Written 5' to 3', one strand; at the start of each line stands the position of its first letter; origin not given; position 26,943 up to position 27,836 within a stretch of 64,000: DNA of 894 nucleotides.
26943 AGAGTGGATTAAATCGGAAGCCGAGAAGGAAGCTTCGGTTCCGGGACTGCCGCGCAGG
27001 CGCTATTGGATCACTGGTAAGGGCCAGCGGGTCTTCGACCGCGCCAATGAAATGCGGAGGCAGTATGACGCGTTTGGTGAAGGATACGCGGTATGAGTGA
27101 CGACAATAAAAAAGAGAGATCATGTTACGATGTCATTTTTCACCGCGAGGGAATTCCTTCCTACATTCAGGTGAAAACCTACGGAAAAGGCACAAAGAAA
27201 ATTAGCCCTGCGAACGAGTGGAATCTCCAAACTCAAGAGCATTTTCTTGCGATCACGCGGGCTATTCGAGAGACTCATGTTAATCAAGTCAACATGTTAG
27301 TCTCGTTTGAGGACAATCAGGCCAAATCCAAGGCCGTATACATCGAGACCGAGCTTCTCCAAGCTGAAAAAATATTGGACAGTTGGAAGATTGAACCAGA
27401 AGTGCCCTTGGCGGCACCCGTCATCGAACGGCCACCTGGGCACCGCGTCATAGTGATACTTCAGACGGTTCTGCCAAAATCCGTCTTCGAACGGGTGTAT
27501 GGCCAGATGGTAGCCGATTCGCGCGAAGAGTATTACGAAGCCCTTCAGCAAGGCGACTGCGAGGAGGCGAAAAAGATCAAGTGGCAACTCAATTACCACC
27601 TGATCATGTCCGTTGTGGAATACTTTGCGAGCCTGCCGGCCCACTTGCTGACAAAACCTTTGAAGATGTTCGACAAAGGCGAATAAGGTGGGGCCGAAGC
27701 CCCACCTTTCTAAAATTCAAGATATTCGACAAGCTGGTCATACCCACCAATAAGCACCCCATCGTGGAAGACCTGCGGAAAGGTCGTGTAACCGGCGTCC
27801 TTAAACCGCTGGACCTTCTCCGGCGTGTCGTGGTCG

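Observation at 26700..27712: AT-rich plus-strand moron: PadR regulator + 197-aa unknown protein with a direct-repeat operator and its own terminator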

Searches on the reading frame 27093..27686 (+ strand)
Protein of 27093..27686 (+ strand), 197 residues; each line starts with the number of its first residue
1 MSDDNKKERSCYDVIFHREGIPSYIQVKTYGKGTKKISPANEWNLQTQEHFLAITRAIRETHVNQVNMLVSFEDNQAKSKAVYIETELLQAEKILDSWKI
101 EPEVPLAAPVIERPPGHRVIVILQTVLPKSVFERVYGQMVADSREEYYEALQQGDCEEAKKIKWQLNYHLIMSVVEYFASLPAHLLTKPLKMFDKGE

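Call 4: search_protein_families(library=pfam, proteins=[window:27093-27686:+], max_evalue=1)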
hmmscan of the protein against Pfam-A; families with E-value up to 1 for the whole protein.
window:27093-27686:+ (197 aa): 0 families

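Call 5: search_protein_families(library=phrogs, proteins=[window:27093-27686:+], max_evalue=1)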
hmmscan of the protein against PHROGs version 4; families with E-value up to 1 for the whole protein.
window:27093-27686:+ (197 aa): 1 family
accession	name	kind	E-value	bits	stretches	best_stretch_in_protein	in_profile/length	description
phrog_21935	-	unknown function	0.14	13.3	1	136-162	5-31/46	-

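Call 13: find_homologous_proteins(query=window:27093-27686:+, max_evalue=0.01)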
Query window:27093-27686:+ (197 aa): 9 proteins with E <= 0.01 among 63 candidates.
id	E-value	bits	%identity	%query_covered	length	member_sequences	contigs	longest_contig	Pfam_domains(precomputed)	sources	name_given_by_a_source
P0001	3.0e-127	440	100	100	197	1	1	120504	-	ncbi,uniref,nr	ncbi:hypothetical protein SAMN05216358_0119 [Rhizobium sp. AN5]|uniref:hypothetical protein n=1 Tax=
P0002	4.9e-106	371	86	100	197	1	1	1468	-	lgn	-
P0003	2.2e-87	310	70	100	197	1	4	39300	-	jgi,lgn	jgi:hypothetical protein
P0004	1.5e-49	186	52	99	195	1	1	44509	-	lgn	-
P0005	1.1e-38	151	47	100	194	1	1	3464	-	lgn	-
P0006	2.0e-28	117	68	45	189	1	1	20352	-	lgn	-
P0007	1.0e-27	115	48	71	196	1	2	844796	-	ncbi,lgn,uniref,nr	ncbi:hypothetical protein PVA19_14660 [Agrobacterium sp. CNPSo 3708]|uniref:hypothetical protein n=1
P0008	2.1e-26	111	68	44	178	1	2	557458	-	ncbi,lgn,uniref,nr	ncbi:hypothetical protein GGQ73_004431 [Rhizobium skierniewicense]|uniref:Uncharacterized protein n=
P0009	3.1e-26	110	67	42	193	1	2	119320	-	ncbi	-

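Call 14: search_dna_similar(query=window:27093-27683:+, collection=phages, mode=protein, max_evalue=1)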
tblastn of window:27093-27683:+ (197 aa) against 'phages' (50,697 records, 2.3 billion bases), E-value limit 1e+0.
No match.

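Call 16: find_encoding_contigs(protein=P0007, flank=8000, max_places=3)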
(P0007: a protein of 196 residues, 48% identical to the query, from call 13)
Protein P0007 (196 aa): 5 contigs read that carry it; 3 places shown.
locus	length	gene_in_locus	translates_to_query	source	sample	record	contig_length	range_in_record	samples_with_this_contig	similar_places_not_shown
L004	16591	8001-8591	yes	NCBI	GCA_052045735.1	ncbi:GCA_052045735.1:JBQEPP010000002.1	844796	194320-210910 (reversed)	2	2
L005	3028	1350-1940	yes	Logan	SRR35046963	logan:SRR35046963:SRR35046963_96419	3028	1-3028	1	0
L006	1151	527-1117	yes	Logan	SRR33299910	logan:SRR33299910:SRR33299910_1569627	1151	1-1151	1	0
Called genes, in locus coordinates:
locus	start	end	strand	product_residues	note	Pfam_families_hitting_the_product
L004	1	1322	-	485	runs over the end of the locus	PF14691:Fer4_20, PF13738:Pyr_redox_3 (faint), PF00070:Pyr_redox (faint), PF01494:FAD_binding_3 (faint), PF07992:Pyr_redox_2, PF13450:NAD_binding_8, PF01593:Amino_oxidase (faint)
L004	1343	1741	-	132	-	PF01850:PIN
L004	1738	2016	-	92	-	PF04014:MazE_antitoxin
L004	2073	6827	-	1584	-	PF00310:GATase_2, PF04898:Glu_syn_central, PF01645:Glu_synthase, PF01493:GXGXG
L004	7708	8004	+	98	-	PF03551:PadR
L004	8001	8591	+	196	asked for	-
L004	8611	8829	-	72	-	PF00462:Glutaredoxin (weak)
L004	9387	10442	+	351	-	PF01212:Beta_elim_lyase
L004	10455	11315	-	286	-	PF00126:HTH_1, PF03466:LysR_substrate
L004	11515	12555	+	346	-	PF13593:SBF_like, PF01758:SBF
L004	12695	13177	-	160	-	PF00011:HSP20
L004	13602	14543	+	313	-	PF00561:Abhydrolase_1, PF12146:Hydrolase_4, PF12697:Abhydrolase_6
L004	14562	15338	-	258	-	PF00459:Inositol_P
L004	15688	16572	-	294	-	PF05013:FGase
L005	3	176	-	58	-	?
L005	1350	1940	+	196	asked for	-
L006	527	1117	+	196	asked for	-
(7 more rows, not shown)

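Call 17: find_encoding_contigs(protein=P0008, flank=8000, max_places=3)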
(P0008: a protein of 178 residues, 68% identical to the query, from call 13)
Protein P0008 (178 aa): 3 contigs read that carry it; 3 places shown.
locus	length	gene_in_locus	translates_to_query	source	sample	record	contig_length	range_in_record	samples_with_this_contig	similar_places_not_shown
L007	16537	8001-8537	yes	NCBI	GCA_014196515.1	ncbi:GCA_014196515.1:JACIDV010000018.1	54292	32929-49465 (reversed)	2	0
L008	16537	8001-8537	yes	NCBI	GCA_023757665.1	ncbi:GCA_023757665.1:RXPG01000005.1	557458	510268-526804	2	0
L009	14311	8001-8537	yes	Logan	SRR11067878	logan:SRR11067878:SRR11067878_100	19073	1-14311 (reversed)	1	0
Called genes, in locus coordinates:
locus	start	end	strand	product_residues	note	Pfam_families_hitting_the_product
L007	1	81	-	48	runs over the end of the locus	-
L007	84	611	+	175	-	PF00565:SNase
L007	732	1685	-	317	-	PF01068:DNA_ligase_A_M, PF04679:DNA_ligase_A_C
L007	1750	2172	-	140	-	PF04634:YezG-like (faint)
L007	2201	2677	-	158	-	-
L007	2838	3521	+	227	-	PF02586:SRAP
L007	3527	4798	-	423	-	PF00817:IMS, PF11799:IMS_C, PF13438:DUF4113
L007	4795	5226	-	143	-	PF00717:Peptidase_S24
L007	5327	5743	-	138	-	PF13560:HTH_31 (weak), PF01381:HTH_3, PF13443:HTH_26 (faint)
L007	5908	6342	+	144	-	PF01381:HTH_3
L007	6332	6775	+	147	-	-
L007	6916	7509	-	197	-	-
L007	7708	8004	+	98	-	PF03551:PadR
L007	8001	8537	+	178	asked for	-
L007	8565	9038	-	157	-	-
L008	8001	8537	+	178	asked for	-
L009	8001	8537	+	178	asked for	-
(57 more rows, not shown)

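Call 18: find_encoding_contigs(protein=P0009, flank=8000, max_places=3)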
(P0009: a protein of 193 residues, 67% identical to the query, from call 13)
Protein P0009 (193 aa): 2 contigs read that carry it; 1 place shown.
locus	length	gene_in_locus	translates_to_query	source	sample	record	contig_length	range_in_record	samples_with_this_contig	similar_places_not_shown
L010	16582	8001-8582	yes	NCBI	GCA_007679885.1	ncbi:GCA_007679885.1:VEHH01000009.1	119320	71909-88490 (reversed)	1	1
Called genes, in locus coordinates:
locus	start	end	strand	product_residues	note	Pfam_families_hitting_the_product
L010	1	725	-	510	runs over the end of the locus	PF26926:Phage_T4_rIIB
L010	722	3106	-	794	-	-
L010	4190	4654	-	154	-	-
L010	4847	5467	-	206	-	PF00004:AAA (weak), PF13521:AAA_28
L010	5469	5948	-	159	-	PF00692:dUTPase, PF22769:DCD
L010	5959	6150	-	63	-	-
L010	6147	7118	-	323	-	-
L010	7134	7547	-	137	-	-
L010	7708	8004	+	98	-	PF03551:PadR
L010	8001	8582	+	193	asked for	-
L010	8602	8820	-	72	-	PF00462:Glutaredoxin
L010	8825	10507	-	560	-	PF02867:Ribonuc_red_lgC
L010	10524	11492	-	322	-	PF00268:Ribonuc_red_sm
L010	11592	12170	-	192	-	-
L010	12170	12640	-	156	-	-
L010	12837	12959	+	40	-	-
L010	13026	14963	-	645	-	PF02463:SMC_N, PF13476:AAA_23, PF13304:AAA_21 (faint)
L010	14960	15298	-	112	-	-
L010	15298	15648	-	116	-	-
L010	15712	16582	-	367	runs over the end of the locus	PF00149:Metallophos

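Call 20: search_protein_families(library=ncbifam, proteins=[window:27093-27686:+, P0007, P0008, P0009], max_evalue=5)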
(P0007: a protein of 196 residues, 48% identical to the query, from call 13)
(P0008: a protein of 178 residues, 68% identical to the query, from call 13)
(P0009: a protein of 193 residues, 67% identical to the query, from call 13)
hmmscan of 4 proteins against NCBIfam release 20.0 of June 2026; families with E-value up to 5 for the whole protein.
window:27093-27686:+ (197 aa): 0 families

P0007 (196 aa): 1 family
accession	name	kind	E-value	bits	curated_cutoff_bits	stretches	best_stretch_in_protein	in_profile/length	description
NF003451.0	PRK05022.1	equivalog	0.0027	16.5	476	1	13-98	398-479/512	nitric oxide reductase transcriptional regulator NorR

P0008 (178 aa): 1 family
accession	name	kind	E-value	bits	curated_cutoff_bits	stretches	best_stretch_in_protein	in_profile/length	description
NF040918.1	LPFR_fam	subfamily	0.14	11.9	40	1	152-171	11-30/35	LPFR motif small protein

P0009 (193 aa): 1 family
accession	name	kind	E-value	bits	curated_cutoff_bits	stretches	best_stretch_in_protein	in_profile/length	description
NF045535.1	Sel_Asgard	equivalog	0.3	11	132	1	119-150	117-147/195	putative selenocysteine system protein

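Call 21: search_protein_families(library=padloc, proteins=[window:27093-27686:+, P0007, P0008, P0009], max_evalue=5)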
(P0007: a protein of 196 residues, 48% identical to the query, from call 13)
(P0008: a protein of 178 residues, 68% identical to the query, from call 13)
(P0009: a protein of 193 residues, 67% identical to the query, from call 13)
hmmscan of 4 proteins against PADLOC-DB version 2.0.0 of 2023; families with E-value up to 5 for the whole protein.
window:27093-27686:+ (197 aa): 0 families

P0007 (196 aa): 1 family
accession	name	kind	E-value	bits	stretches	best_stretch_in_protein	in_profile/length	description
PDLC01995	RtcR_PspF2--CARF_AAA_HTH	-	0.001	16.3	1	13-107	376-470/481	-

P0008 (178 aa): 3 families
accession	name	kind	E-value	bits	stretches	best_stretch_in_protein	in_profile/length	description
PDLC00343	PtuB1|PtuB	-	0.0073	14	1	38-55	74-91/283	Unknown function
PDLC00330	PtuB1|PtuB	-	0.011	13.6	1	41-64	67-92/271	Unknown function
PDLC00333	PtuB1|PtuB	-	0.028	11.9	1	39-81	72-121/272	Unknown function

P0009 (193 aa): 0 families

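Call 35: predict_structure(alignment_id=A3)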
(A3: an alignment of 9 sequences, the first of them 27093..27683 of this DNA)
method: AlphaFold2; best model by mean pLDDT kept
length: 197 residues; sequences in the alignment: 9
mean_pLDDT: 50.6   pTM: 0.35
mean pLDDT of the five models: 50.6, 49.4, 48.3, 48.1, 46.3
residues with pLDDT >= 90: 0; 70-90: 44; 50-70: 32; < 50: 121
segments of 3 or more residues with pLDDT < 50: 1-111, 188-197
pLDDT, mean of each block of 10 residues (from residue 1): 34 31 33 38 42 41 35 38 43 39 38 63 69 75 76 71 77 69 53 47
secondary structure, 60 per line:
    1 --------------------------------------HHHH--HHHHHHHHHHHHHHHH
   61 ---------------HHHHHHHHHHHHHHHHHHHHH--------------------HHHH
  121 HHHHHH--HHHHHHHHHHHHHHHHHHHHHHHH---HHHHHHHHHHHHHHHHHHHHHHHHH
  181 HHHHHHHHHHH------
elements in order: H39-42 H45-60 H76-96 H117-126 H129-152 H156-191

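Call 36: search_protein_families(library=pfam, alignment_id=A6, max_evalue=1)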
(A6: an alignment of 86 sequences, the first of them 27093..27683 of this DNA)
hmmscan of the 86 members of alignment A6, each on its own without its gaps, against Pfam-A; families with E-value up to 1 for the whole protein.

A. member 1, window:27093-27683:+ (197 aa): 0 families

B. families by the number of members that match (of 86 scanned): 66 families (the first 25 are shown)
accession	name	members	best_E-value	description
PF08299.17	Bac_DnaA_C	2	9.7e-11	Bacterial dnaA protein helix-turn-helix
PF13384.12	HTH_23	2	0.019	Homeodomain-like domain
PF01594.21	AI-2E_transport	2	0.054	AI-2E family transporter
PF14490.11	HHH_RecD2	1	1.3e-24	ATP-dependent RecD2 DNA helicase HHH domain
PF07750.17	GcrA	1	1.6e-11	GcrA cell cycle regulator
PF02397.22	Bac_transf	1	1.5e-10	Bacterial sugar transferase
PF00203.26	Ribosomal_S19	1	0.0013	Ribosomal protein S19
PF04246.17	RseC_MucC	1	0.0078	Positive regulator of sigma(E), RseC/MucC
PF01031.25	Dynamin_M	1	0.011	Dynamin central region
PF15743.10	SPATA1_C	1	0.012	Spermatogenesis-associated C-terminus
PF08281.18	Sigma70_r4_2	1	0.013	Sigma-70, region 4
PF18908.5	DUF5663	1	0.018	Protein of unknown function (DUF5663)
PF12464.13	Mac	1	0.035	Maltose acetyltransferase hexapeptide capping motif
PF02607.22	B12-binding_2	1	0.037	B12 binding domain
PF12987.12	DUF3871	1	0.039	Domain of unknown function, B. Theta Gene description (DUF3871)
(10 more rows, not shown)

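Call 37: search_protein_families(library=ncbifam, alignment_id=A6, max_evalue=1)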
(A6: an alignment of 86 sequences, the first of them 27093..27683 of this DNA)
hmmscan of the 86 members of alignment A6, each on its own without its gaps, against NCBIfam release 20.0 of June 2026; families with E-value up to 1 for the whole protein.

A. member 1, window:27093-27683:+ (197 aa): 0 families

B. families by the number of members that match (of 86 scanned): 54 families (the first 25 are shown)
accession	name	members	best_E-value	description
NF004688.0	PRK06030.1-3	2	2.8e-14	hypothetical protein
NF004687.0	PRK06030.1-2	2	4e-13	hypothetical protein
NF004686.0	PRK06030.1-1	2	1e-12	hypothetical protein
TIGR01448.2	helicase_RecD2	1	1.8e-25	SF1B family DNA helicase RecD2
TIGR03025.1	EPS_sugtrans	1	8.4e-12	exopolysaccharide biosynthesis polyprenyl glycosylphosphotransferase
NF050816.1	sig70cofacGcrA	1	1.6e-11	cell cycle sigma 70 cofactor GcrA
TIGR03023.1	WcaJ_sugtrans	1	2.9e-09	undecaprenyl-phosphate glucose phosphotransferase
TIGR03013.1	EpsB_2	1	5.5e-09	TIGR03013 family XrtA/PEP-CTERM system glycosyltransferase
TIGR03022.1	WbaP_sugtrans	1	6.8e-09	undecaprenyl-phosphate galactose phosphotransferase WbaP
TIGR00362.1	DnaA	1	2.4e-08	chromosomal replication initiator protein DnaA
NF045514.1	glycotran_HepC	1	8.2e-08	heterocyst development glycosyltransferase HepC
TIGR01050.1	rpsS_bact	1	9.6e-08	30S ribosomal protein S19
NF050817.1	PolSacchBiosHfsE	1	9.8e-08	polysaccharide biosynthesis protein HfsE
NF041877.1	EPS_EpsZ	1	5.4e-06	exopolysaccharide biosynthesis polyisoprenyl-phosphate hexose-1-phosphate transferase EpsZ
NF007518.0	PRK10124.1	1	5.6e-06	undecaprenyl-phosphate glucose phosphotransferase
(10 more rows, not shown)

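Call 47: search_solved_structures(query=A6, max_evalue=10, show_alignments=3)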
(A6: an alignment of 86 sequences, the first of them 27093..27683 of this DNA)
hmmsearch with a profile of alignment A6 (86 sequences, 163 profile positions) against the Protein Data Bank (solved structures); distinct sequences matched with E-value up to 10: 2.
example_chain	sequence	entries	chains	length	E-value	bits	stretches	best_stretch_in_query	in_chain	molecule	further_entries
8fw5_E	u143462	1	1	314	2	11.6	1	95-133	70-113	GTP-binding protein Gtr2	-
7rdr_A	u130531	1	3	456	4.4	10.5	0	102-129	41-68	Circular tendon repeat protein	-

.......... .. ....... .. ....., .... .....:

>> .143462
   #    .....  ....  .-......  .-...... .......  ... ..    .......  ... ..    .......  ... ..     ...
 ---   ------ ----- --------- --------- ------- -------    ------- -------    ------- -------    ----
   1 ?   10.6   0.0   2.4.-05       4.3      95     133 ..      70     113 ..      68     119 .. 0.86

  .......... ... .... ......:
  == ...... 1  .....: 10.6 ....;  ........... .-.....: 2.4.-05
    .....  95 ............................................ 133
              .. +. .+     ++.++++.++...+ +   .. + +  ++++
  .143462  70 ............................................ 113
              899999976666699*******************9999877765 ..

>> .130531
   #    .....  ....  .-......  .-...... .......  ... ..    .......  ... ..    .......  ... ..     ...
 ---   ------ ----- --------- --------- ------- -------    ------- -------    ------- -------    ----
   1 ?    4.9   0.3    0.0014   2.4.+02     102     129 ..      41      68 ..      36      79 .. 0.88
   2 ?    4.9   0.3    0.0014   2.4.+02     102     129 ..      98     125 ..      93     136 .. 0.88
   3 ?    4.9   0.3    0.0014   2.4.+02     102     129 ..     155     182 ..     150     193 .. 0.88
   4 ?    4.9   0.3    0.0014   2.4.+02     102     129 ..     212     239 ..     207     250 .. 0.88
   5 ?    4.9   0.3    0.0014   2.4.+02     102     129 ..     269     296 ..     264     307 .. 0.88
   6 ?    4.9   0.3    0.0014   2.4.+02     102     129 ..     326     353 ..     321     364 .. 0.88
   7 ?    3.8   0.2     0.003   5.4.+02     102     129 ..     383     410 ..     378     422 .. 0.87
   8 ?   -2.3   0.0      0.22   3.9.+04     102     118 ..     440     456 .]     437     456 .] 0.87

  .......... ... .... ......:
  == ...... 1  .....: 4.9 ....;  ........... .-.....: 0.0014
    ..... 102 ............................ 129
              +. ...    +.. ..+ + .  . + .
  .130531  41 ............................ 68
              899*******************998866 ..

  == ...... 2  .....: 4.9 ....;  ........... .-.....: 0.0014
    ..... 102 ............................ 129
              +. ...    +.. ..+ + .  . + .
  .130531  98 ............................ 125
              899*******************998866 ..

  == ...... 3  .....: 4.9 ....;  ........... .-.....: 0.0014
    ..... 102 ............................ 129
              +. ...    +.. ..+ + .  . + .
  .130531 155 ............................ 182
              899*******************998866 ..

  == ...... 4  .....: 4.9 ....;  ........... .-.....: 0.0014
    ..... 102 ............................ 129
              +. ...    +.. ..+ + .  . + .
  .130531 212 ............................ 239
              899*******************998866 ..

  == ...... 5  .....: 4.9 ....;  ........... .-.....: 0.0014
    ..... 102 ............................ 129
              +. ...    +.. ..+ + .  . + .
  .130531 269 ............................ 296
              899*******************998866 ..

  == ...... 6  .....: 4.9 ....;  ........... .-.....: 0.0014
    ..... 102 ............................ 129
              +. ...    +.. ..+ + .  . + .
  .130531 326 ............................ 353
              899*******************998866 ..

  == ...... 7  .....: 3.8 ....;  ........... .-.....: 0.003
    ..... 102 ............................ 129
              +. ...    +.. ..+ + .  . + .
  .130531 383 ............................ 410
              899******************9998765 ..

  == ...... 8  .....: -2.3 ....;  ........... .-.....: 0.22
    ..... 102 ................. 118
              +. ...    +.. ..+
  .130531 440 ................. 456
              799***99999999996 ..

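Call 51: fold_search(model_id=the predicted structure, library=pdb)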
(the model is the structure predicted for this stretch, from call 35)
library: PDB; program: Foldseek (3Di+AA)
matches with E <= 10: 49; with E <= 0.001: 0
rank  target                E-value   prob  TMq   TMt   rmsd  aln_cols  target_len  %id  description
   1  6its_B                1.4e+00  0.10  0.19  0.23  23.4       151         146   12  The citrate-bound trimer of chemoreceptor MCP2201 ligand binding domain (released 2018-12-26)
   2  7w7z                  1.5e+00  0.11  0.23  0.30  18.3       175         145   12  Crystal Structure of human Focal Adhesion Targeting (FAT) domain of the Focal Adhesion Kinase (released 2022-12-21)
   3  5xub_A                1.7e+00  0.09  0.19  0.23  23.4       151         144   12  The citrate-bound trimer of chemoreceptor MCP2201 ligand binding domain (released 2018-06-27)
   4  6bz3_A                1.8e+00  0.13  0.23  0.34  23.2       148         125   12  Complex structure of FAK FAT domain and DCC P3 motif (released 2018-04-04)
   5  9jm1_C                2.3e+00  0.33  0.24  0.58   3.3        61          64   20  Crystal structure of de novo designed light-responsive oligomer C2-5 (LRO-C2-5) (released 2025-08-27)
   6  5xua_A                2.4e+00  0.05  0.16  0.20  22.1       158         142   16  The ligand-free dimer of chemoreceptor MCP2201 ligand binding domain (released 2018-06-27)
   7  7udl_A                2.8e+00  0.28  0.22  0.16   3.2        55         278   20  Crystal structure of designed helical repeat protein RPB_PLP1_R6 bound to PLPx6 peptide (released 2023-03-22)
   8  9k4q_A                3.0e+00  0.30  0.18  0.38   6.6        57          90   21  Crystal structure of designed zinc-induced homodimer C2-Zn1-HEHE-2 (released 2025-10-22)
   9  9k4q_C                3.2e+00  0.30  0.18  0.39   6.6        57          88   21  Crystal structure of designed zinc-induced homodimer C2-Zn1-HEHE-2 (released 2025-10-22)
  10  4jsn_A                3.2e+00  0.20  0.24  0.05   4.4        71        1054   15  structure of mTORdeltaN-mLST8 complex (released 2013-05-08)
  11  5mzr_A                3.6e+00  0.20  0.23  0.15   6.7        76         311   13  X-ray structure of the H235Q mutant of GLIC in complex with propofol (released 2018-02-14)
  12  1zhc_MODEL_1_A        3.9e+00  0.15  0.25  0.52   5.6        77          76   16  Solution structure of HP1242 from Helicobacter pylori (released 2005-12-06)
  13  9hny_FI               4.1e+00  0.02  0.15  0.10  28.4       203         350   13  Mitoribosomal small subunit in complex with Mettl15 and Mettl17 (released 2025-03-26)
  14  6zgj_A                4.4e+00  0.16  0.23  0.15   6.8        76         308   13  GLIC pentameric ligand-gated ion channel, pH 5 (released 2021-05-26)
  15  2hfu_B                4.7e+00  0.18  0.21  0.14   3.9        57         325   21  Crystal structure of L. major mevalonate kinase in complex with R-mevalonate (released 2007-04-17)
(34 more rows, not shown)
